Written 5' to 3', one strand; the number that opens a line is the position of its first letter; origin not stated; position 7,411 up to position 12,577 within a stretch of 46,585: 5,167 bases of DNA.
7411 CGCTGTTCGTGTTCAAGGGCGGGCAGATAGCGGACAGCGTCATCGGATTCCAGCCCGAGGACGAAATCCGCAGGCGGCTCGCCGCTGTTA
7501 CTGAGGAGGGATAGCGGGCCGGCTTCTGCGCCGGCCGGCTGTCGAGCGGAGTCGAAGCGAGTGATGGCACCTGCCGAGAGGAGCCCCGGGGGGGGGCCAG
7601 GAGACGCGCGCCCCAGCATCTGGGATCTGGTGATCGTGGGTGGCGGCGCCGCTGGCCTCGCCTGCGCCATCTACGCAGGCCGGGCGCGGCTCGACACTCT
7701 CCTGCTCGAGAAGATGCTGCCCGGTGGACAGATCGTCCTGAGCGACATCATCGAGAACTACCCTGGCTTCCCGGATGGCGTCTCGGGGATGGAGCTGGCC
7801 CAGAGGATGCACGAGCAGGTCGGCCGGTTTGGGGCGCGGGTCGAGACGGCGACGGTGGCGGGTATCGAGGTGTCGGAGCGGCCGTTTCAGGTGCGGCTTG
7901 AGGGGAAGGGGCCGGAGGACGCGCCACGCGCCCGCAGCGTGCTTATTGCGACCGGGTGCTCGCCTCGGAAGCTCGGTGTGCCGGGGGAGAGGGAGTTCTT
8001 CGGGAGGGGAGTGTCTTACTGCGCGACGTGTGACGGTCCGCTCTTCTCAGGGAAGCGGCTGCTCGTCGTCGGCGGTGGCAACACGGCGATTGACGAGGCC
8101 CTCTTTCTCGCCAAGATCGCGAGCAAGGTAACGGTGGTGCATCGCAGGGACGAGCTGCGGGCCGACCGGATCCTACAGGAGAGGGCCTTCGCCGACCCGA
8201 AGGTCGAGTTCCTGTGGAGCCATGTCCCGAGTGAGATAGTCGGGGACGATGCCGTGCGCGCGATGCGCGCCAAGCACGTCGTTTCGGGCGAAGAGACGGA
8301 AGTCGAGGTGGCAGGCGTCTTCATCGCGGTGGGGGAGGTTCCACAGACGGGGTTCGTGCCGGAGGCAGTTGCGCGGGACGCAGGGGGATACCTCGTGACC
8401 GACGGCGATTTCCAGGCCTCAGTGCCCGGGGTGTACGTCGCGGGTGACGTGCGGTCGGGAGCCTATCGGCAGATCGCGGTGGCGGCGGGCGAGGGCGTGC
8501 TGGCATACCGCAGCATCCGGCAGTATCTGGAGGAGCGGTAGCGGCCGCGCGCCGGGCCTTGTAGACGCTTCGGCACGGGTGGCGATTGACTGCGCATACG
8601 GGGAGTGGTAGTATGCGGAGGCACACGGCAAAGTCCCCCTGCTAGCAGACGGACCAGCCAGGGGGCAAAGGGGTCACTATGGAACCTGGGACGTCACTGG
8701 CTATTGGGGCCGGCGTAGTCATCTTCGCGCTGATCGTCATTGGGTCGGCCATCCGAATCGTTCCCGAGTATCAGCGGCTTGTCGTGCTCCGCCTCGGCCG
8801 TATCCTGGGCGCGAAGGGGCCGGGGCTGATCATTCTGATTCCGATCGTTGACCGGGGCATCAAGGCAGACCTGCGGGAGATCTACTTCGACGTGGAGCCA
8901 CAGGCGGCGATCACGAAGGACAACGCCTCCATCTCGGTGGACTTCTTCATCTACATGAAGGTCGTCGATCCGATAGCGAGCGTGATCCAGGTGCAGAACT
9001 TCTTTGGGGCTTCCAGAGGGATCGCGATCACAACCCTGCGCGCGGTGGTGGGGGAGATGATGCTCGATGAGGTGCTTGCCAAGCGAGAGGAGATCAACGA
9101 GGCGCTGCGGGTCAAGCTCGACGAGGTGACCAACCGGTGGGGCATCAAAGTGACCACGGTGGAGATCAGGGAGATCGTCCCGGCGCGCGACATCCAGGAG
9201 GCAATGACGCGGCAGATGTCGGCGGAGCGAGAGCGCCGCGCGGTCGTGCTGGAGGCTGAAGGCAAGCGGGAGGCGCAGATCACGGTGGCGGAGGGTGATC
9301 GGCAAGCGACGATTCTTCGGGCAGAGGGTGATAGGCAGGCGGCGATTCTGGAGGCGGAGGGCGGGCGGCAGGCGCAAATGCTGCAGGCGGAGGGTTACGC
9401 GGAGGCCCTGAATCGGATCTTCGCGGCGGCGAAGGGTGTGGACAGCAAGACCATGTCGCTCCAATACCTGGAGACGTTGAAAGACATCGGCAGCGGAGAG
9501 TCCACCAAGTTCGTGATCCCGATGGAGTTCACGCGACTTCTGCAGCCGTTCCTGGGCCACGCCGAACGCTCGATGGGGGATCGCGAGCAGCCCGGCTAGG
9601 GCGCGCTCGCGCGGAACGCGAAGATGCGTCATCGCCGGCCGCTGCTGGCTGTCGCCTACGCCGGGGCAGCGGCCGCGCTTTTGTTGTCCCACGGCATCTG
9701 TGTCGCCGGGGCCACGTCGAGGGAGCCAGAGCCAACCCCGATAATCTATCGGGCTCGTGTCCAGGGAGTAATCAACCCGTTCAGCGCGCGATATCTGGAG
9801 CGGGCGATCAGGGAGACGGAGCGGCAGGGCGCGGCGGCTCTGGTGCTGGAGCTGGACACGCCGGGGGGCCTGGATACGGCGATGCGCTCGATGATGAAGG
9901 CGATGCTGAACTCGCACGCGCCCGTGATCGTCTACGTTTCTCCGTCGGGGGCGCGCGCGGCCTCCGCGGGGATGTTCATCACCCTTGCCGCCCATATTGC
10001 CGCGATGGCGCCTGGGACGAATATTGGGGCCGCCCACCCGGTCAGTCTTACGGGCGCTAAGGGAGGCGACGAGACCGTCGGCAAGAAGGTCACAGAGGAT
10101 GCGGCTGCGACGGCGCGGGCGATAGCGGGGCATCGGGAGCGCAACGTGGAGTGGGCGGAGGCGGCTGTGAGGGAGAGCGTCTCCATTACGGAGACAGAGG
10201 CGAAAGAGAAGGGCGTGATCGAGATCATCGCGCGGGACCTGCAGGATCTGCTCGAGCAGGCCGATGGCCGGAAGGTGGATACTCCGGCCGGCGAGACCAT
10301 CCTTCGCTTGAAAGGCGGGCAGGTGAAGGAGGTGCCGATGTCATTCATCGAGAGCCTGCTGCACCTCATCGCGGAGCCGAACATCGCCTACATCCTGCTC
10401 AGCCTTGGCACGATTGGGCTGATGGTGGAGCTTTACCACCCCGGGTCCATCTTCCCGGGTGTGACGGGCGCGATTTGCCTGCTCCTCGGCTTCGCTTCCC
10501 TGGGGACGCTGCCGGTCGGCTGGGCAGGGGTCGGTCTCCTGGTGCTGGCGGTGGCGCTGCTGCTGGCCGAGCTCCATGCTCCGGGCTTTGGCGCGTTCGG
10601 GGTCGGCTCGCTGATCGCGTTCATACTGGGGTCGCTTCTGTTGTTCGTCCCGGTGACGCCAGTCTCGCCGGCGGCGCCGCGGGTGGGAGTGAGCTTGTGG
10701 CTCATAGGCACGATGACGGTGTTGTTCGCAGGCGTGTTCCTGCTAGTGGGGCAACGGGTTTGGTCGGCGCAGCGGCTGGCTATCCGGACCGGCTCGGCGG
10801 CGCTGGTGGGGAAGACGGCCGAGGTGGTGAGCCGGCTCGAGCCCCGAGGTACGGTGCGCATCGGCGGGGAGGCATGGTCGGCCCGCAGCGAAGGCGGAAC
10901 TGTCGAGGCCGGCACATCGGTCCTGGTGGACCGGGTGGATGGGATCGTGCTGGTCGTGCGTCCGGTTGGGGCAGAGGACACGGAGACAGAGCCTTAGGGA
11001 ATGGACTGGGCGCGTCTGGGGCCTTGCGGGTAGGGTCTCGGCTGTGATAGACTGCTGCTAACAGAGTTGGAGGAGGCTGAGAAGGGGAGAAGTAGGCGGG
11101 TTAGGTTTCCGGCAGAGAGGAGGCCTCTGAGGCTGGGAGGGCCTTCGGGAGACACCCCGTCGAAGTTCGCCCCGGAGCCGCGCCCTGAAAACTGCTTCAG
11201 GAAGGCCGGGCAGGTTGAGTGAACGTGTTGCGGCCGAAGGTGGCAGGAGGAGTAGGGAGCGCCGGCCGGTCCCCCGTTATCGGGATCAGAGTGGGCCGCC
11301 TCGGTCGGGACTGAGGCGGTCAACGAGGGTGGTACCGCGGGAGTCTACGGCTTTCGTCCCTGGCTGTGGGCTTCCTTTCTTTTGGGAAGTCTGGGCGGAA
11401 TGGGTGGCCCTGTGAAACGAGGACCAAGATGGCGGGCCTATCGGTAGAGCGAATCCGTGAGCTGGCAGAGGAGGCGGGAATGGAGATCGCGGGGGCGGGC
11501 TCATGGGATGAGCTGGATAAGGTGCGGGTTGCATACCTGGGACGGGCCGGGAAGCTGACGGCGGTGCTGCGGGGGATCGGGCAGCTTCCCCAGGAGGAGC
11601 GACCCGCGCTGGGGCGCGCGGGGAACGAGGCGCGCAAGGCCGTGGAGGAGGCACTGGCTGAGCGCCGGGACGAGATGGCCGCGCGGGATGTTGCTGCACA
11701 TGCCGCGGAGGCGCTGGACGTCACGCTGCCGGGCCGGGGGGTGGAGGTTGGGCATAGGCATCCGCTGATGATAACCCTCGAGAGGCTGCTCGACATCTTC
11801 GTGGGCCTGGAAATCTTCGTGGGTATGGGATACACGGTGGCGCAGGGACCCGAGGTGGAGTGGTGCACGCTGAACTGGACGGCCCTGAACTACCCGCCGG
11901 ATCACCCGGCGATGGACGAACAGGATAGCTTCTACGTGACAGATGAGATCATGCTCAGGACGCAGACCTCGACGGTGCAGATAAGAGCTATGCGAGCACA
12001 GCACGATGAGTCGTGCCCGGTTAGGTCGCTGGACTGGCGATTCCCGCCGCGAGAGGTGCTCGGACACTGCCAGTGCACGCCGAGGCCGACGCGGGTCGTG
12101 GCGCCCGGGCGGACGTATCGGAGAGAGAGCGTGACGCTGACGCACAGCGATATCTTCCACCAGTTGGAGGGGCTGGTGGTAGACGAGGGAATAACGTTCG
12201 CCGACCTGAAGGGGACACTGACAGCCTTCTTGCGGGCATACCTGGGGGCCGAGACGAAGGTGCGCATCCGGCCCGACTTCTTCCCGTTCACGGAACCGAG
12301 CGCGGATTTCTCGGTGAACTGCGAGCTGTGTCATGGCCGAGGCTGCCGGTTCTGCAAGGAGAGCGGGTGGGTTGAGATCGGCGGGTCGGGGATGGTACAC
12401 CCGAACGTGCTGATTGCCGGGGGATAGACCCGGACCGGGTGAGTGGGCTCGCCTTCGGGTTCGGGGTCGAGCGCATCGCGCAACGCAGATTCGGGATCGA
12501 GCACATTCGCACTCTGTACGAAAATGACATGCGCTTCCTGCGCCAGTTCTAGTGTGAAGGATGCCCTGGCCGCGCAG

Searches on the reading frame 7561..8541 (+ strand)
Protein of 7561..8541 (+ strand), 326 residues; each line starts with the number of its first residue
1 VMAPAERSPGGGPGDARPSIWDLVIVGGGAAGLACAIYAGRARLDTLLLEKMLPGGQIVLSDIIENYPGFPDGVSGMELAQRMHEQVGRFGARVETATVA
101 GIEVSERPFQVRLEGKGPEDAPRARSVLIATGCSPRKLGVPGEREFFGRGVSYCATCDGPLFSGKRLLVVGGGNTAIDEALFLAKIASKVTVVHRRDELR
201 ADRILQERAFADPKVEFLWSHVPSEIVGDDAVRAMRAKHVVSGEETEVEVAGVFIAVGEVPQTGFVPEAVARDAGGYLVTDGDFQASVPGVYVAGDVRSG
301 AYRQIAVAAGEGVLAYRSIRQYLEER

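Call 48: search_protein_families(library=pfam, proteins=[window:7561-8541:+], max_evalue=0.00001)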
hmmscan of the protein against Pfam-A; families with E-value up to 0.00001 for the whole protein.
window:7561-8541:+ (326 aa): 7 families
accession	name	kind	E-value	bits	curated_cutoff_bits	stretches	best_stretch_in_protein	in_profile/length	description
PF07992.20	Pyr_redox_2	-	1.2e-53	182.8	26.1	1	22-312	2-291/291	Pyridine nucleotide-disulphide oxidoreductase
PF13738.12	Pyr_redox_3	-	5.5e-23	82.1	30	1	24-295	1-305/305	Pyridine nucleotide-disulphide oxidoreductase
PF00070.33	Pyr_redox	-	6e-18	65.6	22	1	166-236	1-78/82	Pyridine nucleotide-disulphide oxidoreductase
PF01266.30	DAO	-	6.1e-08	33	27.9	0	22-56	1-37/353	FAD dependent oxidoreductase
PF00890.30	FAD_binding_2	-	2.3e-06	27.5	20.4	1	22-61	1-41/414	FAD binding domain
PF03486.20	HI0933_like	-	2.5e-06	27.6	50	0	22-53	2-33/244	HI0933-like protein Rossmann domain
PF12831.13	FAD_oxidored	-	7.2e-06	26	27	0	22-58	1-38/416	FAD dependent oxidoreductase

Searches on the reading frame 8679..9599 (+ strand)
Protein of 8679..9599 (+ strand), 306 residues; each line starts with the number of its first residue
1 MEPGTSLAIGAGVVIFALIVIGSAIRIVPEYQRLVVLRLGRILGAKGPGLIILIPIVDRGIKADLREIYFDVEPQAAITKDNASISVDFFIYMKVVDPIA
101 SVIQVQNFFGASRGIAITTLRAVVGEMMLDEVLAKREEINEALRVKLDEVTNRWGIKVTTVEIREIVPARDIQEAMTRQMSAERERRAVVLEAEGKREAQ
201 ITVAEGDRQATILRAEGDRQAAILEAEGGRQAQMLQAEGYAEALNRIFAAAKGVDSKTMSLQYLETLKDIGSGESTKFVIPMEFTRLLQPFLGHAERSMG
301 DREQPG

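Call 48: search_protein_families(library=pfam, proteins=[window:8679-9599:+], max_evalue=0.00001)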
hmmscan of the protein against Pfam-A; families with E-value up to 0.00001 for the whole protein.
window:8679-9599:+ (306 aa): 1 family
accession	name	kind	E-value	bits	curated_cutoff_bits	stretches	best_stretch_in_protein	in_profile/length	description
PF01145.31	Band_7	-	5.8e-34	118.1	23.6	1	27-196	2-175/176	SPFH domain / Band 7 family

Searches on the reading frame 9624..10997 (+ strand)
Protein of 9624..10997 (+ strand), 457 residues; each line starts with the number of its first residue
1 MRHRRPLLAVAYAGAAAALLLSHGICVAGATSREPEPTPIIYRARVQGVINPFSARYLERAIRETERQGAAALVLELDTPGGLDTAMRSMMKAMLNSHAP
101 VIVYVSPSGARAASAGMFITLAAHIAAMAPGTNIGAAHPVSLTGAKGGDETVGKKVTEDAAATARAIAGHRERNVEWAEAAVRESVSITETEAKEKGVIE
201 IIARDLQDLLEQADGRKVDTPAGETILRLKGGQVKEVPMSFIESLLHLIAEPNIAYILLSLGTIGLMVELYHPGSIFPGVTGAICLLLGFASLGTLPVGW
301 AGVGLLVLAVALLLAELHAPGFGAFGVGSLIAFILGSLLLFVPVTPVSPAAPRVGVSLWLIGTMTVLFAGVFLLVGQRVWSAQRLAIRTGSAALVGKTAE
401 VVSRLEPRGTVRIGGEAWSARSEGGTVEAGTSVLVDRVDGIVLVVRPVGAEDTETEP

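Call 48: search_protein_families(library=pfam, proteins=[window:9624-10997:+], max_evalue=0.00001)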
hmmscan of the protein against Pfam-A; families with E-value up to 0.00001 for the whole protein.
window:9624-10997:+ (457 aa): 3 families
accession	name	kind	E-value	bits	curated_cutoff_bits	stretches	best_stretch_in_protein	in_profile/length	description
PF24961.1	NfeD_membrane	-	1.1e-24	87.3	26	1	253-373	1-116/119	NfeD integral membrane domain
PF25145.1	NfeD1b_N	-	6.1e-21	75.3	40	1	42-202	3-155/189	NfeD1b, N-terminal domain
PF01957.25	NfeD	-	4.9e-18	65.5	29.1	1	392-447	2-57/57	NfeD-like C-terminal, partner-binding domain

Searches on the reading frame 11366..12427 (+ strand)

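Call 5: search_protein_families(library=pfam, proteins=[window:11366-12427:+], max_evalue=0.001)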
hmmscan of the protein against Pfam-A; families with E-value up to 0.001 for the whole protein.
window:11366-12427:+ (353 aa): 2 families
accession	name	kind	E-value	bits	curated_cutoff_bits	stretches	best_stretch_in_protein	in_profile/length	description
PF01409.25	tRNA-synt_2d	-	7.3e-62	209.5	19.8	2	239-350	100-202/246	tRNA synthetases class II core domain (F)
PF02912.23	Phe_tRNA-synt_N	-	4.3e-21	75.1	22.3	1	48-110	4-66/69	Aminoacyl tRNA synthetase class II, N-terminal domain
